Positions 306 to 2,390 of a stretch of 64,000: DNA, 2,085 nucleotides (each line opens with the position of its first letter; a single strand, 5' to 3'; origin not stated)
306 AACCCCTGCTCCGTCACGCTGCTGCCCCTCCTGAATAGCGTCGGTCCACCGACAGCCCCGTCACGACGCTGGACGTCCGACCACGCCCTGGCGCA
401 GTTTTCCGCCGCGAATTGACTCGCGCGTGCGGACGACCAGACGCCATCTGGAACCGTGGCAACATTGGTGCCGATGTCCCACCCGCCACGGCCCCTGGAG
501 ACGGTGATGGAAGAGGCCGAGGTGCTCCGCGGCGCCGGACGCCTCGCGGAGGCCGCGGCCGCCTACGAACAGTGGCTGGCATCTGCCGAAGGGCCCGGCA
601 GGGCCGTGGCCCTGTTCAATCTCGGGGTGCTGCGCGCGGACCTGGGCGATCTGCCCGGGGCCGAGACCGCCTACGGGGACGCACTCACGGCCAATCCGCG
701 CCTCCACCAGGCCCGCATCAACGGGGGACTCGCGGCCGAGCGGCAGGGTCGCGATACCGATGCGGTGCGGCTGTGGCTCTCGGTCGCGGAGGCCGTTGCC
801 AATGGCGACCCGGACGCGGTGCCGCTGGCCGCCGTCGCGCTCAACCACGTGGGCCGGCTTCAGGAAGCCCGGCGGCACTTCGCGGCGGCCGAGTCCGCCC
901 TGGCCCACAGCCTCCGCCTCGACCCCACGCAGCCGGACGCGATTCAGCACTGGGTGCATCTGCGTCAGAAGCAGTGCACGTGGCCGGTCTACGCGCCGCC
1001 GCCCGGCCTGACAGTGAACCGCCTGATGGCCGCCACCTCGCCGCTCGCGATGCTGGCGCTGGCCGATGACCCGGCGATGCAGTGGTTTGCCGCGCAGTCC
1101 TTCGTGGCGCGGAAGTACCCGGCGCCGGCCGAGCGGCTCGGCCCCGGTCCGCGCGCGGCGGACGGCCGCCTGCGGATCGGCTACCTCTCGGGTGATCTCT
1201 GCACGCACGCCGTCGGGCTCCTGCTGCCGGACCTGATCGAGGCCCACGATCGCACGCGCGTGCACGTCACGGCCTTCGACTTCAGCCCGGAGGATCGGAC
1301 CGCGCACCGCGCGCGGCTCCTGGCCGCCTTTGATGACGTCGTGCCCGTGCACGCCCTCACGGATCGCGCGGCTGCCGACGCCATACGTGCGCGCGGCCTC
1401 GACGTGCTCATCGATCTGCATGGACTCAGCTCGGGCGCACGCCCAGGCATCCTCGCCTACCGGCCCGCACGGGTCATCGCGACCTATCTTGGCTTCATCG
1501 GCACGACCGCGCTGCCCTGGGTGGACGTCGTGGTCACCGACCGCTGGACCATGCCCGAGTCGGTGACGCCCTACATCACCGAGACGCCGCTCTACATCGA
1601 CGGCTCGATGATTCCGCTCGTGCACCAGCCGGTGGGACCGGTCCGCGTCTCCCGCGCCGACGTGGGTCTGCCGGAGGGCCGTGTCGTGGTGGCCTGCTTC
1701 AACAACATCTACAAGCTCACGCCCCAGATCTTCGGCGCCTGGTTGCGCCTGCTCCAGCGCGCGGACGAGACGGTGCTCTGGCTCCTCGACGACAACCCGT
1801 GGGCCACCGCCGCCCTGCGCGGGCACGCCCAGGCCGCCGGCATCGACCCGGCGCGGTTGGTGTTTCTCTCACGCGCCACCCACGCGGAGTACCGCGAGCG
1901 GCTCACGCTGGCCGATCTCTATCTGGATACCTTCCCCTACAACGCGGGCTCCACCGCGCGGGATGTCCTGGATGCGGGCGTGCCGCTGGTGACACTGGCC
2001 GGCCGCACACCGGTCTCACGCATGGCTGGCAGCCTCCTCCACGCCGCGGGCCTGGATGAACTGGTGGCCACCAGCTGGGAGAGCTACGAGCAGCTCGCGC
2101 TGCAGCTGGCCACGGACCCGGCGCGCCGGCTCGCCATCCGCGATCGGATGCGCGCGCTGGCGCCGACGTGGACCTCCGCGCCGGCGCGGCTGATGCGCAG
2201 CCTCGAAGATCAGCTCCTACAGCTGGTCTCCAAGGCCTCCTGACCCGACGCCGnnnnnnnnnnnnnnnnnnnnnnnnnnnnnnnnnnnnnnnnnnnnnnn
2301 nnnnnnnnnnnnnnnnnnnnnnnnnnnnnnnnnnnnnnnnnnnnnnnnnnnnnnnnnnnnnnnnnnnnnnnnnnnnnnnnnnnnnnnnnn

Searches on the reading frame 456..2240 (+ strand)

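Call 89: search_protein_families(library=pfam, proteins=[window:456-2240:+], max_evalue=0.00001)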
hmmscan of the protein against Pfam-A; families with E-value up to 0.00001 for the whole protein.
window:456-2240:+ (595 aa): 4 families
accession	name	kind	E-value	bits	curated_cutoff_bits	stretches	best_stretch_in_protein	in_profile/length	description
PF13844.12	Glyco_transf_41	-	1.8e-61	208.5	25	2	396-566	355-525/543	Glycosyl transferase family 41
PF13432.12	TPR_16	-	1.5e-08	35.4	32.7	0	20-80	3-61/65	Tetratricopeptide repeat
PF07719.23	TPR_2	-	2.8e-08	33.7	27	0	51-82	2-33/34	Tetratricopeptide repeat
PF13424.12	TPR_12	-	5.4e-08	33.4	30.1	0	21-79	10-74/77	Tetratricopeptide repeat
